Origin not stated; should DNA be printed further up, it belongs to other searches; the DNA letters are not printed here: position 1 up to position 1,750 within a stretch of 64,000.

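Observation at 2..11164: Translationally coupled envelope-glycan operon built around CDP-alcohol phosphotransferase chemistry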

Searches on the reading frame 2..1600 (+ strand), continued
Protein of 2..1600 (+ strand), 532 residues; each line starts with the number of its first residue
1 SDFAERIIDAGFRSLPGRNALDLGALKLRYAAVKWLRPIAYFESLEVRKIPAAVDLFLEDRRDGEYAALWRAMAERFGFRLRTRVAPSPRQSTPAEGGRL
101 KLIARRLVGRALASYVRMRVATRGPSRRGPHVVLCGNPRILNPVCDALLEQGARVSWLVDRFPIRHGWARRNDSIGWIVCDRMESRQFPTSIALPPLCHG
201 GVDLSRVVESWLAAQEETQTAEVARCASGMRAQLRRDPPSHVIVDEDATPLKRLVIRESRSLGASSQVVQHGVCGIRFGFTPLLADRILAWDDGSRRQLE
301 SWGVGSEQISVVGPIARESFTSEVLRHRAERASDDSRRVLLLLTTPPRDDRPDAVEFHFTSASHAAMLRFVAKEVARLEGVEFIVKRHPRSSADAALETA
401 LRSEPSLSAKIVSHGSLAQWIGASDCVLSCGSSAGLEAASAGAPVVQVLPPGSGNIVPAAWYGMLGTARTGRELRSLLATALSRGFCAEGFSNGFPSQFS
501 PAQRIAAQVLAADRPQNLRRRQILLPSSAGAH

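Call 63: fold_search(model_id=the predicted structure, library=pdb)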
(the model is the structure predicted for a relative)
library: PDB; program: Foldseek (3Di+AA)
matches with E <= 10: 1387; with E <= 0.001: 76
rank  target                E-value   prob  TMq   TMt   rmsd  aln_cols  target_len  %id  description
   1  3ot5_A                3.3e-10  1.00  0.39  0.57   8.0       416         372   13  2.2 Angstrom Resolution Crystal Structure of putative UDP-N-acetylglucosamine 2-epimerase from Listeria monocytogenes (released 2010-09-22)
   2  8sxw_A                4.3e-10  1.00  0.37  0.56   9.0       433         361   12  X-ray crystal structure of UDP- 2,3-diacetamido-2,3-dideoxy-glucuronic acid-2-epimerase from Thermus thermophilus stra (released 2023-09-13)
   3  3ot5_B                7.0e-10  1.00  0.39  0.56   6.5       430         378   13  2.2 Angstrom Resolution Crystal Structure of putative UDP-N-acetylglucosamine 2-epimerase from Listeria monocytogenes (released 2010-09-22)
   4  3ot5_C                9.2e-10  1.00  0.40  0.57   6.4       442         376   13  2.2 Angstrom Resolution Crystal Structure of putative UDP-N-acetylglucosamine 2-epimerase from Listeria monocytogenes (released 2010-09-22)
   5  9cm8_A                1.6e-09  1.00  0.41  0.60   6.2       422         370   16  UDP-GlcNAc 2-epimerase MnaA of Paenibacillus alvei (released 2024-10-02)
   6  1v4v_A                2.4e-09  1.00  0.37  0.52   7.5       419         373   16  Crystal Structure Of UDP-N-Acetylglucosamine 2-Epimerase From Thermus Thermophilus HB8 (released 2003-12-02)
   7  9cm8_B                3.2e-09  1.00  0.41  0.61   6.0       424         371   15  UDP-GlcNAc 2-epimerase MnaA of Paenibacillus alvei (released 2024-10-02)
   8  3dzc_A                3.2e-09  1.00  0.41  0.60   6.9       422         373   14  2.35 Angstrom resolution structure of WecB (VC0917), a UDP-N-acetylglucosamine 2-epimerase from Vibrio cholerae. (released 2008-08-12)
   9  1v4v_B                4.0e-09  1.00  0.38  0.55   7.4       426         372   16  Crystal Structure Of UDP-N-Acetylglucosamine 2-Epimerase From Thermus Thermophilus HB8 (released 2003-12-02)
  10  8syd_A                4.4e-09  1.00  0.38  0.56   7.1       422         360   14  X-ray crystal structure of UDP-2,3-diacetamido-2,3-dideoxy-glucuronic acid-2-epimerase from Thermus thermophilus strai (released 2023-09-13)
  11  1f6d_A                4.7e-09  1.00  0.41  0.59   7.1       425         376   14  THE STRUCTURE OF UDP-N-ACETYLGLUCOSAMINE 2-EPIMERASE FROM E. COLI. (released 2000-12-13)
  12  7vza_D                7.2e-09  1.00  0.37  0.55   7.0       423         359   16  The crystal structure of Non-hydrolyzing UDPGlcNAc 2-epimerase in complex with UDP (released 2022-11-16)
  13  8sxw_B                7.2e-09  1.00  0.37  0.56  10.1       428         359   11  X-ray crystal structure of UDP- 2,3-diacetamido-2,3-dideoxy-glucuronic acid-2-epimerase from Thermus thermophilus stra (released 2023-09-13)
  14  8sy9_B                1.1e-08  1.00  0.39  0.57   6.9       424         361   13  X-ray crystal structure of UDP-2,3-diacetamido-2,3-dideoxy-glucuronic acid-2-epimerase from Thermus thermophilus strai (released 2023-09-13)
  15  8syd_B                1.1e-08  1.00  0.38  0.54   8.7       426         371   11  X-ray crystal structure of UDP-2,3-diacetamido-2,3-dideoxy-glucuronic acid-2-epimerase from Thermus thermophilus strai (released 2023-09-13)
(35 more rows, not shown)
